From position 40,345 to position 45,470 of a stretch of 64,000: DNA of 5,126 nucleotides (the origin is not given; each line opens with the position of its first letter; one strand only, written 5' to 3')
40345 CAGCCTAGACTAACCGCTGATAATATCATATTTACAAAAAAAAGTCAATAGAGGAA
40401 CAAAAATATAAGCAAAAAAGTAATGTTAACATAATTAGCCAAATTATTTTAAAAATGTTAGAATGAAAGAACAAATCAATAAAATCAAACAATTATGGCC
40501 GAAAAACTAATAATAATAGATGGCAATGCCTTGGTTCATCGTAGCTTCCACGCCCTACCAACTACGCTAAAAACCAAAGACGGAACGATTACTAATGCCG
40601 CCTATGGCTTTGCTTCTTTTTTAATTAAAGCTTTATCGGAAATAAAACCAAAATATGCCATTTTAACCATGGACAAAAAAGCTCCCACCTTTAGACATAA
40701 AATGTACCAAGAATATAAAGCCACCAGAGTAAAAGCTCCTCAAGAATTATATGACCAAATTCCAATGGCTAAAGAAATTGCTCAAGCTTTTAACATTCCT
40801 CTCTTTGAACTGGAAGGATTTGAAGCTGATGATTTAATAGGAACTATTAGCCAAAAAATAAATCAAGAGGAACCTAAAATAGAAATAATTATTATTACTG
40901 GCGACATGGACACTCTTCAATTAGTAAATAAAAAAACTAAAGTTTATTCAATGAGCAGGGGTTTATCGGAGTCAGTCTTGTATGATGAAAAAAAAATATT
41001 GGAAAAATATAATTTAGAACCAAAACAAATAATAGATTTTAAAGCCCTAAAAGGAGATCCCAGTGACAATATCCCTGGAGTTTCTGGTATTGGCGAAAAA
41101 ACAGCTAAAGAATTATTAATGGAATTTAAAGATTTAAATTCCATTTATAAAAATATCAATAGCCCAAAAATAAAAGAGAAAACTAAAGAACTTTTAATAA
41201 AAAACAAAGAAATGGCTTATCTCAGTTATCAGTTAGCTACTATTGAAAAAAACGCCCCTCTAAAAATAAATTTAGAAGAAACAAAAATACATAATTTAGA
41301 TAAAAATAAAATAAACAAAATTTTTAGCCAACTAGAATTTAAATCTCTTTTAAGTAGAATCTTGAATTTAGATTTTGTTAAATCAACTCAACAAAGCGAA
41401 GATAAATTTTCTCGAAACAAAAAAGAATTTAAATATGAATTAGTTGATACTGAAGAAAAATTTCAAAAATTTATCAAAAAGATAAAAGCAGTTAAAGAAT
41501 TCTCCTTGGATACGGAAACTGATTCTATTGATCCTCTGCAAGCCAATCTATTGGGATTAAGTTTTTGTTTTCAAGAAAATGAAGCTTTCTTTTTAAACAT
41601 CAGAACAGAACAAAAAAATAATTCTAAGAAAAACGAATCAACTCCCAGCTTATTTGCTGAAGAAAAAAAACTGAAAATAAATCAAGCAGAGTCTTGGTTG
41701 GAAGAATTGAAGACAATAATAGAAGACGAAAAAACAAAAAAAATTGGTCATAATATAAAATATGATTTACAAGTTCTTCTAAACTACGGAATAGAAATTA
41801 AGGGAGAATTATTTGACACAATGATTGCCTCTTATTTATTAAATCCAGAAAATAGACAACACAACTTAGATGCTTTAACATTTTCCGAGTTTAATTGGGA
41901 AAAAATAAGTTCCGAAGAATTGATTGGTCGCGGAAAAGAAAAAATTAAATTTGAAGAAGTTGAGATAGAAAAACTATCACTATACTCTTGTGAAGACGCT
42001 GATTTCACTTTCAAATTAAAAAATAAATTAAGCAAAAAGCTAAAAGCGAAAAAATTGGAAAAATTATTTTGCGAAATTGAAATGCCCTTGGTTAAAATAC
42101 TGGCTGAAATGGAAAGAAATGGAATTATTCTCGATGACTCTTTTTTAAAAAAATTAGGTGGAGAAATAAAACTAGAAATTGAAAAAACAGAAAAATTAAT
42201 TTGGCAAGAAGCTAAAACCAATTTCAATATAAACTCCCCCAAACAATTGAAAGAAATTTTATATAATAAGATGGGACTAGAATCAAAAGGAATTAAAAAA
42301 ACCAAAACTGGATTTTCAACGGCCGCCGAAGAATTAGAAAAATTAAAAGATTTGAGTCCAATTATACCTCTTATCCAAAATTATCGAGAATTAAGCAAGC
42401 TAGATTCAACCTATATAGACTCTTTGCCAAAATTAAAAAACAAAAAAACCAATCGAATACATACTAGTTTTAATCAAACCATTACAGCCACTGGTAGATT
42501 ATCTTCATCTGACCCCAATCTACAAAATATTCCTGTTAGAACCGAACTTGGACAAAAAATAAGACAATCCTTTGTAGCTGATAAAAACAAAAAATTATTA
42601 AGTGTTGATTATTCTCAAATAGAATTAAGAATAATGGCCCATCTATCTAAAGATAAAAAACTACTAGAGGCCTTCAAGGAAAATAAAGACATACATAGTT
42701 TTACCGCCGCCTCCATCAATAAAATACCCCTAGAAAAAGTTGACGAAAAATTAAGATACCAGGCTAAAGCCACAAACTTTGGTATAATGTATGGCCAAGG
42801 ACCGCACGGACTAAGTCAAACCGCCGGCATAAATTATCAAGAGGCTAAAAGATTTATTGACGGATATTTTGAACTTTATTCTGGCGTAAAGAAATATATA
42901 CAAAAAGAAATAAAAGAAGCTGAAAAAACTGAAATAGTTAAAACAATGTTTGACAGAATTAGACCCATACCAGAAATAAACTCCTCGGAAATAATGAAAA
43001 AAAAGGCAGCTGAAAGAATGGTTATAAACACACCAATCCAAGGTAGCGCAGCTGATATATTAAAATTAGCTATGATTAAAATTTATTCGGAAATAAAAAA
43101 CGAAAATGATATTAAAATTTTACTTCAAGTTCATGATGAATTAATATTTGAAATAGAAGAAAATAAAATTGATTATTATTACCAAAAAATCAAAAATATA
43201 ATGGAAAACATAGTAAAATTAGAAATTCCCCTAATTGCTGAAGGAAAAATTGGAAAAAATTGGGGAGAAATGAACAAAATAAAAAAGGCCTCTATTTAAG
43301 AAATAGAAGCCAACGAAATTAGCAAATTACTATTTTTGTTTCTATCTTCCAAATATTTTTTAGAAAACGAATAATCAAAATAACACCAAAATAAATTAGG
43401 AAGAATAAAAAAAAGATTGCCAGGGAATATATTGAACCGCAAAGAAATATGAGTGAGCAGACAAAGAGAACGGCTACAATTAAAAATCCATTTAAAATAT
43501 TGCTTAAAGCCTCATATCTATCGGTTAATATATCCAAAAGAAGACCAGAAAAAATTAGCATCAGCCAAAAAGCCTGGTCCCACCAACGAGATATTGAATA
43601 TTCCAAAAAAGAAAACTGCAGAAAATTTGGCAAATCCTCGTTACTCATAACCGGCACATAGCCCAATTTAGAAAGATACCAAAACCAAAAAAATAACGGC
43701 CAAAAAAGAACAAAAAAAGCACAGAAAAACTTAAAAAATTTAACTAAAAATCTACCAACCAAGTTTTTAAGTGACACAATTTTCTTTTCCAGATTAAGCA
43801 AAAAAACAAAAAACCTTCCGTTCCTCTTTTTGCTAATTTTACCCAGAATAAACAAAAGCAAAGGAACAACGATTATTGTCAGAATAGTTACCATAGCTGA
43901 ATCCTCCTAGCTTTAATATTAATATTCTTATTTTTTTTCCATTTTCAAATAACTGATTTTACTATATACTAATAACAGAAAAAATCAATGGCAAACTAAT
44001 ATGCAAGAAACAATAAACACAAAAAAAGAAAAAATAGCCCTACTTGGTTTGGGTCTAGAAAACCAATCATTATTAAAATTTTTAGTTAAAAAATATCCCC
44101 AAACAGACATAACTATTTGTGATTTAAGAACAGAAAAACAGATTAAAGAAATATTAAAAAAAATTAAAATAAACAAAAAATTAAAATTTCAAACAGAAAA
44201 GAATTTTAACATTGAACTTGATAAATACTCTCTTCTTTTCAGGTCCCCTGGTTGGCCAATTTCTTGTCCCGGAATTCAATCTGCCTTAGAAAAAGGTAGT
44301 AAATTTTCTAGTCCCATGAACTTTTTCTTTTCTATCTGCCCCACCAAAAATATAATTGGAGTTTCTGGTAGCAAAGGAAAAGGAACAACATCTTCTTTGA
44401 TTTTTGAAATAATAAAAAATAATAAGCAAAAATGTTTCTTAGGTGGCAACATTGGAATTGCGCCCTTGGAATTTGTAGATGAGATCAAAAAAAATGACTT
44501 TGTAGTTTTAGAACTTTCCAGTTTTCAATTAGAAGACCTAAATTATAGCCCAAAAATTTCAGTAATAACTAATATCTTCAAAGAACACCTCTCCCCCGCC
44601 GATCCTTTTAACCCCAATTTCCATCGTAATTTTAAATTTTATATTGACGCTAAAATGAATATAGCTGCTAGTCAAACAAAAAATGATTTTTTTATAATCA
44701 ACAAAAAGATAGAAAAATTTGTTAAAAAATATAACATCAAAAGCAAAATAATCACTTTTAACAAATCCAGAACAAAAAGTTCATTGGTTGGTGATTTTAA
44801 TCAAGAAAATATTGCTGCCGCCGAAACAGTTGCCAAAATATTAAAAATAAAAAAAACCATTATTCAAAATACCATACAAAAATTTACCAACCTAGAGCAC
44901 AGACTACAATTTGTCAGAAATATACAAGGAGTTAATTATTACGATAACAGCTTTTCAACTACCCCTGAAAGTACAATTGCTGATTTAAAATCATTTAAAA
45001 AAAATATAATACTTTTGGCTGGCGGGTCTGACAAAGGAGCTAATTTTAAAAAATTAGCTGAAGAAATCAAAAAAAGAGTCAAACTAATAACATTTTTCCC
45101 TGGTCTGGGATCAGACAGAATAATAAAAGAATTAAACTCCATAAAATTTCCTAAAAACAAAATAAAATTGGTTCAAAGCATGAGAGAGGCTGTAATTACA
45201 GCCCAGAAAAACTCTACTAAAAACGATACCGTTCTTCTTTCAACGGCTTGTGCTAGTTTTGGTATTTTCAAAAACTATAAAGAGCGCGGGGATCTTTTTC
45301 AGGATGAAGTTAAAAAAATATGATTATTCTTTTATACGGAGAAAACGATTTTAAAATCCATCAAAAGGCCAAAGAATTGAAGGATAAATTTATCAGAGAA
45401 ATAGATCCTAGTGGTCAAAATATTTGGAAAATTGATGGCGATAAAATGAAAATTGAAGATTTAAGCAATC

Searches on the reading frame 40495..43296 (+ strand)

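Call 10: search_protein_families(library=pfam, proteins=[window:40495-43296:+], max_evalue=0.0001)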
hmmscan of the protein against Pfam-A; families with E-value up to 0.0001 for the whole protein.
window:40495-43296:+ (934 aa): 5 families
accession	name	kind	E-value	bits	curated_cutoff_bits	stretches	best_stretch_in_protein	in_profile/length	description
PF00476.26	DNA_pol_A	-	1.3e-148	495.4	34.3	1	550-925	3-381/381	DNA polymerase family A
PF02739.22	5_3_exonuc_N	-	1.6e-53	181.2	34.3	1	4-172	1-163/164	5'-3' exonuclease, N-terminal resolvase-like domain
PF01367.25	5_3_exonuc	-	1.5e-31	109.1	40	1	175-270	2-96/97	5'-3' exonuclease, C-terminal SAM fold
PF01612.26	DNA_pol_A_exo1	-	1.6e-31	109.8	23.6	1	314-517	1-173/173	3'-5' exonuclease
PF22619.2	DNA_polI_exo1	-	3.9e-12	46.6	27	1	398-482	34-117/140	DNA polymerase I, ribonuclease H-like domain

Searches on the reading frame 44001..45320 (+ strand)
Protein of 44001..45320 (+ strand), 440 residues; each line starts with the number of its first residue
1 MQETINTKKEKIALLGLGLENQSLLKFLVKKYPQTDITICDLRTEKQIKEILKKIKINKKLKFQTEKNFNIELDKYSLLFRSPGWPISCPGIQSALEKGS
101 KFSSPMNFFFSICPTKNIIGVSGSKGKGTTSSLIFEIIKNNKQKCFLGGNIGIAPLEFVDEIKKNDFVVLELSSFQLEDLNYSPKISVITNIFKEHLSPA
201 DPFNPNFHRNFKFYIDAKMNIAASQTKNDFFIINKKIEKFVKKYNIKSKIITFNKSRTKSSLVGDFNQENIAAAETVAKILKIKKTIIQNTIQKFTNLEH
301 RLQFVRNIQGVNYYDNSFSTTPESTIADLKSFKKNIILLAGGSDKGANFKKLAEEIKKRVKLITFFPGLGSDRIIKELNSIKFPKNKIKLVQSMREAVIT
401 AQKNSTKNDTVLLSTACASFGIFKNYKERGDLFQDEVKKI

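Call 10: search_protein_families(library=pfam, proteins=[window:44001-45320:+], max_evalue=0.0001)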
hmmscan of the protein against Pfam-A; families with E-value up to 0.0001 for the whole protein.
window:44001-45320:+ (440 aa): 3 families
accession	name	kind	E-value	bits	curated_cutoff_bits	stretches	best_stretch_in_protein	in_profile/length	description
PF08245.18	Mur_ligase_M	-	7.4e-16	59.1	24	1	121-281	1-171/200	Mur ligase middle domain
PF02875.26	Mur_ligase_C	-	1.7e-11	45.5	28.4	1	300-417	1-127/127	Mur ligase, glutamate ligase domain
PF21799.2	MurD-like_N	-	2.7e-06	28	27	1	11-100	2-84/88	Mur ligase MurD-like, N-terminal domain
